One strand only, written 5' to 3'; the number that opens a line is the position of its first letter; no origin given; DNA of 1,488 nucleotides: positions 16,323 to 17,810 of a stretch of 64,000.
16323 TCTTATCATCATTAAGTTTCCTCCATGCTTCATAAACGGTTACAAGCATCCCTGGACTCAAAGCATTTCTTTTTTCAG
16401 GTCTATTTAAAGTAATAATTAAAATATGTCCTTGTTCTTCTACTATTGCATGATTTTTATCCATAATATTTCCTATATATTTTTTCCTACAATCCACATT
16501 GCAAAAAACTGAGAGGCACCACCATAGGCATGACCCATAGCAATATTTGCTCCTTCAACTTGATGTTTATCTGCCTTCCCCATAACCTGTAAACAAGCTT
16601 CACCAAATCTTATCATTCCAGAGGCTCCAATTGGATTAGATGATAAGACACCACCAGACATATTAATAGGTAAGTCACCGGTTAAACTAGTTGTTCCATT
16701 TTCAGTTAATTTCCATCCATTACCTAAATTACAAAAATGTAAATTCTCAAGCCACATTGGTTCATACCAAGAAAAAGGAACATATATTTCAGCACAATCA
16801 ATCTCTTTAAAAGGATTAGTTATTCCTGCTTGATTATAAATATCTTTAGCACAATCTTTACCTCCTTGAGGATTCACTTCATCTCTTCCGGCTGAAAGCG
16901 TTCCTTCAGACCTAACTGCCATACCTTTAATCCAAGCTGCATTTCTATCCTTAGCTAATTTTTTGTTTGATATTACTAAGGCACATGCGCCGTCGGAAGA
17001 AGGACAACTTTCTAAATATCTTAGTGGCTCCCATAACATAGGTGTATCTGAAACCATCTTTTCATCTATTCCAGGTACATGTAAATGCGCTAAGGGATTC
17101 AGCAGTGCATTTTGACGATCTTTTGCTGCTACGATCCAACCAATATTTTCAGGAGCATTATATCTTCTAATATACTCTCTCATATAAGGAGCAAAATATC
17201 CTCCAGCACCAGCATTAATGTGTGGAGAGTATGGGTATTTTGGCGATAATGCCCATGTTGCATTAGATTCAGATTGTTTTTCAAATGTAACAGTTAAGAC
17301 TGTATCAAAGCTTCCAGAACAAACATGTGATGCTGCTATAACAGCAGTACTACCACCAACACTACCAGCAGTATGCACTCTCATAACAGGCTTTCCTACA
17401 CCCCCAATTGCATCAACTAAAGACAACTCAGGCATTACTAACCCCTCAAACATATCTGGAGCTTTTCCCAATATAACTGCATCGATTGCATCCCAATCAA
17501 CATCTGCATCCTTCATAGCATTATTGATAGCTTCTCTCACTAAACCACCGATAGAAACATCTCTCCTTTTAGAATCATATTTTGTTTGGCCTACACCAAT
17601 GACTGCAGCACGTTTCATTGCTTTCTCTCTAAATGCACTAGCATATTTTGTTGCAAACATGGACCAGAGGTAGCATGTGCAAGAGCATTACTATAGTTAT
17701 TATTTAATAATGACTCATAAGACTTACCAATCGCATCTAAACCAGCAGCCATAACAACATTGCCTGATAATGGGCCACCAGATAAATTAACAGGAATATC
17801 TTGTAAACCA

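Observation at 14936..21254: Duplicated DUF35 plus duplicated thiolase-fold proteins without an apparent nucleophilic Cys: predicted C-C lyase (retro-aldolase) module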

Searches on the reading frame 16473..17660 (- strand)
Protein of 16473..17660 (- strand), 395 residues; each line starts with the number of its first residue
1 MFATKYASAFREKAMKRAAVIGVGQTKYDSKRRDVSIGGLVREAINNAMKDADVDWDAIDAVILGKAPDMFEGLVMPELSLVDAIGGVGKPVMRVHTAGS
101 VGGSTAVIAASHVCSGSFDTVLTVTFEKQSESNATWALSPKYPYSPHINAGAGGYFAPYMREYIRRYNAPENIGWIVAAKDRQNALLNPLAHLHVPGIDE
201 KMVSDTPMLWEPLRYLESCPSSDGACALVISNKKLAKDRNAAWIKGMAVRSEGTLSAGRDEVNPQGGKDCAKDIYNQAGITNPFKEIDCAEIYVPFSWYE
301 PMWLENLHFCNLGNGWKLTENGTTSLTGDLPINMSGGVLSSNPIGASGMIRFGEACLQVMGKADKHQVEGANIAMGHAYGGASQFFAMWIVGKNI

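Call 4: search_protein_families(library=pfam, proteins=[window:16473-17660:-], max_evalue=0.01)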
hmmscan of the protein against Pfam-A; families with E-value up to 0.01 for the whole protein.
window:16473-17660:- (395 aa): 2 families
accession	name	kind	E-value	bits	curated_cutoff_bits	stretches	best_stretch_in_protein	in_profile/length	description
PF22691.2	Thiolase_C_1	-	2.2e-28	99.3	28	1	262-391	15-142/144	Thiolase C-terminal domain-like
PF00108.29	Thiolase_N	-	1.3e-07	31.7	26.4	1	25-133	8-119/260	Thiolase, N-terminal domain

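Call 5: search_protein_families(library=ncbifam, proteins=[window:16473-17660:-], max_evalue=0.01)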
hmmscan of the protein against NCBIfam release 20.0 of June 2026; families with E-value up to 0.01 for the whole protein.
window:16473-17660:- (395 aa): 20 families
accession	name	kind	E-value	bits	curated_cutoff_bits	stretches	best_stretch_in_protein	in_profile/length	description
NF006180.0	PRK08313.1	subfamily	1.4e-188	626.6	514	1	14-394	2-385/389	thiolase domain-containing protein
NF004721.0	PRK06065.1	equivalog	1.6e-56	191.9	455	1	14-381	8-381/393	thiolase domain-containing protein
NF004720.0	PRK06064.1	subfamily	8.8e-56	189.3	420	1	15-392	1-386/389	thiolase domain-containing protein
NF004810.0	PRK06157.1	equivalog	2.2e-53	181.8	403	1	13-392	4-396/400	acetyl-CoA acetyltransferase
NF009228.0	PRK12578.1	subfamily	9.9e-45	152.8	485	1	15-390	2-384/387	thiolase domain-containing protein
NF006102.0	PRK08256.1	subfamily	5.9e-43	147.4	436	1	15-380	2-380/394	lipid-transfer protein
NF004982.0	PRK06365.1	equivalog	1.4e-42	146.2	695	2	13-236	13-240/430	thiolase domain-containing protein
NF005704.0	PRK07516.1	subfamily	5.4e-41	140.8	412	1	16-382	2-376/389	thiolase domain-containing protein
NF053570.1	AcCoTHIOL_METTL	equivalog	1.6e-37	129.3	600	1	15-393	1-383/385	acetyl-CoA acetyltransferase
NF004722.0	PRK06066.1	equivalog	4.1e-36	124.8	516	1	15-381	3-372/385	thiolase domain-containing protein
NF004715.0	PRK06059.1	equivalog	1.9e-34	119.3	424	2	271-380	279-387/399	lipid-transfer protein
NF004811.0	PRK06158.1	subfamily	9e-33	113.8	421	1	15-383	7-370/384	acetyl-CoA acetyltransferase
NF005892.0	PRK07855.1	subfamily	2.2e-32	112.4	469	1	15-372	5-370/390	lipid-transfer protein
NF053628.1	BnzsclthlBbsBGT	equivalog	1.2e-28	100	750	1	17-382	6-371/389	benzoylsuccinyl-CoA thiolase subunit BbsB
NF006010.0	PRK08142.1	subfamily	2e-27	95.9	462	1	30-382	18-373/388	thiolase domain-containing protein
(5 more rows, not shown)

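Call 10: search_solved_structures(query=window:16473-17660:-, max_evalue=0.001, show_alignments=2)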
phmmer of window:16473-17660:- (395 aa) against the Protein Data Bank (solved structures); distinct sequences matched with E-value up to 0.001: 17.
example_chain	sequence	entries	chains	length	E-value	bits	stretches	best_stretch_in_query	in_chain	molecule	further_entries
4yzo_A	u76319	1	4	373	3.8e-35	125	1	18-384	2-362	Putative acyl-CoA acyltransferase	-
7yvy_A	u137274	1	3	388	4.9e-29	104.8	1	15-385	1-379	Acetyl-CoA acetyltransferase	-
6hsj_A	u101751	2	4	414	3.2e-28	102.2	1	16-380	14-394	SCP2-thiolase (type-1)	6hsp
6hrv_A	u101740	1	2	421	3.4e-28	102.1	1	16-380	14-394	SCP2-thiolase (type-1)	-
7pxp_C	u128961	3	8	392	9.4e-25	90.7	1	15-382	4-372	Benzoylsuccinyl-CoA thiolase subunit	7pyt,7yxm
6esq_A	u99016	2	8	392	1.8e-23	86.6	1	15-366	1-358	acetoacetyl-CoA thiolase | Acetyl-CoA acetyltransferase thiolase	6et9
4u4e_A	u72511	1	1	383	6.5e-20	74.8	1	17-390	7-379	Thiolase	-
3zbl_A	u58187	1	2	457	6.2e-15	58.4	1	90-370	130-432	3-KETOACYL-COA THIOLASE-LIKE PROTEIN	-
3zbk_A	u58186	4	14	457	6.7e-15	58.3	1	90-370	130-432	3-KETOACYL-COA THIOLASE-LIKE PROTEIN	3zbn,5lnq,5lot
3zbg_A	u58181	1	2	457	1.7e-14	57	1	90-370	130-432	3-KETOACYL-COA THIOLASE-LIKE PROTEIN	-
6ok1_A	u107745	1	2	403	1.7e-13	53.7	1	18-363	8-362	Lipid-transfer protein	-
4bia_A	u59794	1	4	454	1.8e-11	47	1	35-370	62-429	3-KETOACYL-COA THIOLASE, PUTATIVE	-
5m3k_C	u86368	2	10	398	2e-11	46.9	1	269-384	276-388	2,4-diacetylphloroglucinol biosynthesis protein PhlC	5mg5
4bi9_A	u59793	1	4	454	3.3e-11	46.1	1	35-370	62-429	3-KETOACYL-COA THIOLASE, PUTATIVE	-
9skm_I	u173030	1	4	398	1.8e-10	43.7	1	269-384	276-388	2,4-diacetylphloroglucinol biosynthesis protein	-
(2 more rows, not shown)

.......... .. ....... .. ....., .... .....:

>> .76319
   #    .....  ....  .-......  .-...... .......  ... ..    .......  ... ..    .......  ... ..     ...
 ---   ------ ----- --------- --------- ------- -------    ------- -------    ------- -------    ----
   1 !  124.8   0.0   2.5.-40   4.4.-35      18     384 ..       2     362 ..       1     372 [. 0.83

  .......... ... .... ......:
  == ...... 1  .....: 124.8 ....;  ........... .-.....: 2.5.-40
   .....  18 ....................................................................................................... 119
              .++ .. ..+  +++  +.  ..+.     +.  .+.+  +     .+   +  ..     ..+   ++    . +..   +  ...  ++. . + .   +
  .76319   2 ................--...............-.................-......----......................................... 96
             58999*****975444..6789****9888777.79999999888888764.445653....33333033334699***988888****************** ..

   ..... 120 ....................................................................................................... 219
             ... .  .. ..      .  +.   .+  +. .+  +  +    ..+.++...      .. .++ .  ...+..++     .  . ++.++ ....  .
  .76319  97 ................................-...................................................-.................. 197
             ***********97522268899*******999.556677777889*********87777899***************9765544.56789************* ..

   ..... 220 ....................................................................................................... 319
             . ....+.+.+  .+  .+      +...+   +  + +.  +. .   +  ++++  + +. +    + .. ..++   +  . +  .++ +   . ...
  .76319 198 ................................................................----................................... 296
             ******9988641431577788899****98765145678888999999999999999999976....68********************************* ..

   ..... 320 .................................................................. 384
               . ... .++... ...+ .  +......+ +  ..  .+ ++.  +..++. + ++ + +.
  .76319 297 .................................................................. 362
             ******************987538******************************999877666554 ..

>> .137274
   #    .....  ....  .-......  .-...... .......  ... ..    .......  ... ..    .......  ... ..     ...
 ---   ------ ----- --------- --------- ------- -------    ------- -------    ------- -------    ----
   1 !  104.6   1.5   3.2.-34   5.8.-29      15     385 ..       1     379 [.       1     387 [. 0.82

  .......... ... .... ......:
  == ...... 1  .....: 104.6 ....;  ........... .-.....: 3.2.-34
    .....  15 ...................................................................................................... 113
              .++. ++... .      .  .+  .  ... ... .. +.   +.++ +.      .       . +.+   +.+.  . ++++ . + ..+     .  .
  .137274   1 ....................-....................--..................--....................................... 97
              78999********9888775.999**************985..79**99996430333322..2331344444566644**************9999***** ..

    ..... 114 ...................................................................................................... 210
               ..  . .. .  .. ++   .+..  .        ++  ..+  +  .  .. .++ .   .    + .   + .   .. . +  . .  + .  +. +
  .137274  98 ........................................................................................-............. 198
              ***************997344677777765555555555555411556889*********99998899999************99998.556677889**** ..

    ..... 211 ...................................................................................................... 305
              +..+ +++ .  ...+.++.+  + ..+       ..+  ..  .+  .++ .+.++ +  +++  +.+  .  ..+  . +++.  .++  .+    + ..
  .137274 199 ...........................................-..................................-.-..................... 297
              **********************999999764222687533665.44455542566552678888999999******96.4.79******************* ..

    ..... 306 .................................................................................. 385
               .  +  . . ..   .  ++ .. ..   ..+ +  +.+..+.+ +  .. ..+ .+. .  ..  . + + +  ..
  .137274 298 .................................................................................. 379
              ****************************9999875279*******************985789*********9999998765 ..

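Call 42: find_homologous_proteins(query=window:16473-17660:-, max_evalue=0.00001)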
Query window:16473-17660:- (395 aa): 8000 proteins with E <= 0.00001 among 8000 candidates; the best 120 are listed.
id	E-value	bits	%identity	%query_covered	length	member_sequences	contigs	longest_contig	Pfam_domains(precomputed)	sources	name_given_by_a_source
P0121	3.3e-234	795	88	99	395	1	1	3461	PF00108.30,PF22691.3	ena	-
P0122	3.2e-229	779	88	96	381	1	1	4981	PF00108.30,PF22691.3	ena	-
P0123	7.7e-229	778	88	96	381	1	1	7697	PF00108.30,PF22691.3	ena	-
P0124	2.2e-228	776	88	96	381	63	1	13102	PF00108.30,PF22691.3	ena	-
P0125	5.3e-228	775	88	96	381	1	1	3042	PF00108.30,PF22691.3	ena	-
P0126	5.5e-228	775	88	96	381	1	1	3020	PF00108.30,PF22691.3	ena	-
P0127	6.2e-228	775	88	96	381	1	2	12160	PF00108.30,PF22691.3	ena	-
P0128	6.3e-228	775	88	96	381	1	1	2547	PF00108.30,PF22691.3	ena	-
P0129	7.3e-228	774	88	96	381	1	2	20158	PF00108.30,PF22691.3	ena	-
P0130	7.7e-228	774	88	96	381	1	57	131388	PF00108.30,PF22691.3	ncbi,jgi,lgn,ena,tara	tara:strand:+ start:5130 stop:6275 length:1146 start_codon:yes stop_codon:yes gene_type:complete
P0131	1.0e-227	774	88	96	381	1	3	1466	PF00108.30,PF22691.3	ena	-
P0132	1.1e-227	774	88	96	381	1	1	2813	PF00108.30,PF22691.3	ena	-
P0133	1.2e-227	774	88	96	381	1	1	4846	PF00108.30,PF22691.3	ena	-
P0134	1.2e-227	774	88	96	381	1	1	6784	PF00108.30,PF22691.3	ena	-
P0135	1.8e-227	773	88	96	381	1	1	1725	PF00108.30,PF22691.3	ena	-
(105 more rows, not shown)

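Call 52: search_solved_structures(query=A3, max_evalue=0.001, show_alignments=0)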
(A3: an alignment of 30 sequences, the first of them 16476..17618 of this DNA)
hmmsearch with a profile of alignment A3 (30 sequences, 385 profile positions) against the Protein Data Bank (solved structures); distinct sequences matched with E-value up to 0.001: 21.
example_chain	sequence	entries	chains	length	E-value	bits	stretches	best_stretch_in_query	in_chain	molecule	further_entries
4yzo_A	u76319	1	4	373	4.9e-52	180.5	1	5-370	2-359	Putative acyl-CoA acyltransferase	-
6hsj_A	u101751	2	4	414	1.8e-45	158.9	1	3-372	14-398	SCP2-thiolase (type-1)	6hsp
6hrv_A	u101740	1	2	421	2e-45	158.8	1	3-372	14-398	SCP2-thiolase (type-1)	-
7yvy_A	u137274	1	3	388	4.2e-42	147.8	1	2-374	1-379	Acetyl-CoA acetyltransferase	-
7pxp_C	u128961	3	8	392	3.9e-40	141.4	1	4-371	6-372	Benzoylsuccinyl-CoA thiolase subunit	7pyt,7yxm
6esq_A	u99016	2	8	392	1.1e-37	133.3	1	2-359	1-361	acetoacetyl-CoA thiolase | Acetyl-CoA acetyltransferase thiolase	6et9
4u4e_A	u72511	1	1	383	1.6e-29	106.4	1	143-371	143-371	Thiolase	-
6ok1_A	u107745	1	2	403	1.9e-28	102.9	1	4-354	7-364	Lipid-transfer protein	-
3zbk_A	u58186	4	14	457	5.9e-27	98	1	76-360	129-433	3-KETOACYL-COA THIOLASE-LIKE PROTEIN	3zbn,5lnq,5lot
3zbl_A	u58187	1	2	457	6e-27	98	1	76-360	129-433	3-KETOACYL-COA THIOLASE-LIKE PROTEIN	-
3zbg_A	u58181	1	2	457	6.6e-27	97.8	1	76-360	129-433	3-KETOACYL-COA THIOLASE-LIKE PROTEIN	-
9myr_A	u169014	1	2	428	3.2e-24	89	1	150-370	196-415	Nonspecific lipid-transfer protein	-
4bia_A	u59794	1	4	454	3.6e-24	88.8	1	19-360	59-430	3-KETOACYL-COA THIOLASE, PUTATIVE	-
4bi9_A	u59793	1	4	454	3.9e-24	88.7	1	19-360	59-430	3-KETOACYL-COA THIOLASE, PUTATIVE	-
5m3k_C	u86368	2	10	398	1.9e-20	76.6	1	5-382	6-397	2,4-diacetylphloroglucinol biosynthesis protein PhlC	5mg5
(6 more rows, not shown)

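Call 58: predict_structure(alignment_id=A3)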
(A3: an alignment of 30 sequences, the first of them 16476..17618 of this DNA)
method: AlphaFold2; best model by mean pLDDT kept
length: 381 residues; sequences in the alignment: 30
mean_pLDDT: 81.4   pTM: 0.87
mean pLDDT of the five models: 81.4, 78.7, 77.6, 76.8, 73.3
residues with pLDDT >= 90: 174; 70-90: 116; 50-70: 55; < 50: 36
segments of 3 or more residues with pLDDT < 50: 57-61, 116-140, 241-244
pLDDT, mean of each block of 10 residues (from residue 1): 94 81 86 95 93 58 68 84 73 95 96 60 39 41 73 89 90 87 88 64 62 95 93 82 54 91 97 91 81 93 95 95 64 86 97 96 75 92 88
secondary structure, 60 per line:
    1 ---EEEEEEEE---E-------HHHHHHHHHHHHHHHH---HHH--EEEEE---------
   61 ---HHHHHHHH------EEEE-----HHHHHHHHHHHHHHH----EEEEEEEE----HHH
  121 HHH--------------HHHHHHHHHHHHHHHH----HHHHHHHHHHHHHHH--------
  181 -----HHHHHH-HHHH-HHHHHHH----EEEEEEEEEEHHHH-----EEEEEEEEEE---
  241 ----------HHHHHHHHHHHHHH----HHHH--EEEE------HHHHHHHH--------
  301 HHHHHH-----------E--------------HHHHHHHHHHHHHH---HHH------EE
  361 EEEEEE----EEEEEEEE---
elements in order: E4-11 H23-38 E47-51 H64-71 E78-81 H87-101 E106-113 H118-123 H138-153 H158-172 H186-191 H193-196 H198-204 E209-218 H219-222 E228-237 H251-264 H269-272 E275-278 H285-292 H301-306 H333-346 E359-366 E371-378

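Call 62: fold_search(model_id=the predicted structure, library=pdb)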
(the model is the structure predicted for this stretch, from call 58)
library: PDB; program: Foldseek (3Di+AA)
matches with E <= 10: 1206; with E <= 0.001: 999
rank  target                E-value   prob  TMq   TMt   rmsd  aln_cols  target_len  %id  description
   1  6hsp_B                8.4e-32  1.00  0.85  0.83   4.0       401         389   24  Crystal structure of the zebrafish peroxisomal SCP2-thiolase (type-1) in complex with CoA and octanoyl-CoA (released 2019-01-02)
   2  6hrv_B                1.4e-31  1.00  0.84  0.82   4.0       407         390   24  Crystal structure of the zebrafish peroxisomal SCP2-thiolase (type-1) (released 2019-01-02)
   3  7yvy_A                9.2e-31  1.00  0.85  0.88   3.0       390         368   28  Crystal structure of thiolase PFC_04095 from Pyrococcus furiosus (released 2023-09-06)
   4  7yvy_B                2.5e-29  1.00  0.85  0.89   2.9       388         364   27  Crystal structure of thiolase PFC_04095 from Pyrococcus furiosus (released 2023-09-06)
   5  7yvy_C                3.4e-29  1.00  0.84  0.89   2.9       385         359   27  Crystal structure of thiolase PFC_04095 from Pyrococcus furiosus (released 2023-09-06)
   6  4yzo_C                5.1e-29  1.00  0.82  0.89   2.9       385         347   28  Crystal Structure Analysis of Thiolase-like protein, ST0096 from Sulfolobus Tokodaii (released 2016-03-30)
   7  4yzo_A                1.6e-28  1.00  0.81  0.85   3.1       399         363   28  Crystal Structure Analysis of Thiolase-like protein, ST0096 from Sulfolobus Tokodaii (released 2016-03-30)
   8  6hrv_A                1.9e-28  1.00  0.84  0.83   4.0       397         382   25  Crystal structure of the zebrafish peroxisomal SCP2-thiolase (type-1) (released 2019-01-02)
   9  6hsp_A                2.4e-28  1.00  0.84  0.84   3.8       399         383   24  Crystal structure of the zebrafish peroxisomal SCP2-thiolase (type-1) in complex with CoA and octanoyl-CoA (released 2019-01-02)
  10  4yzo_B                2.9e-28  1.00  0.81  0.87   3.1       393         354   28  Crystal Structure Analysis of Thiolase-like protein, ST0096 from Sulfolobus Tokodaii (released 2016-03-30)
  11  3zbl_A                6.7e-28  1.00  0.84  0.75   4.5       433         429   22  Crystal structure of SCP2 thiolase from Leishmania mexicana: The C123S mutant. (released 2013-08-14)
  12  6esq_A                8.0e-28  1.00  0.88  0.86   3.4       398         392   25  Structure of the acetoacetyl-CoA thiolase/HMG-CoA synthase complex from Methanothermococcus thermolithotrophicus soake (released 2018-03-14)
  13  6et9_C                1.7e-27  1.00  0.88  0.86   3.6       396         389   25  Structure of the acetoacetyl-CoA-thiolase/HMG-CoA-synthase complex from Methanothermococcus thermolithotrophicus at 2. (released 2018-03-14)
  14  6hsj_A                2.6e-27  1.00  0.83  0.82   3.9       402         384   24  Crystal structure of the zebrafish peroxisomal SCP2-thiolase (type-1) in complex with CoA (released 2019-01-02)
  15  3zbg_A                4.5e-27  1.00  0.86  0.76   4.3       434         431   20  Crystal structure of wild-type SCP2 thiolase from Leishmania mexicana at 1.85 A (released 2013-08-14)
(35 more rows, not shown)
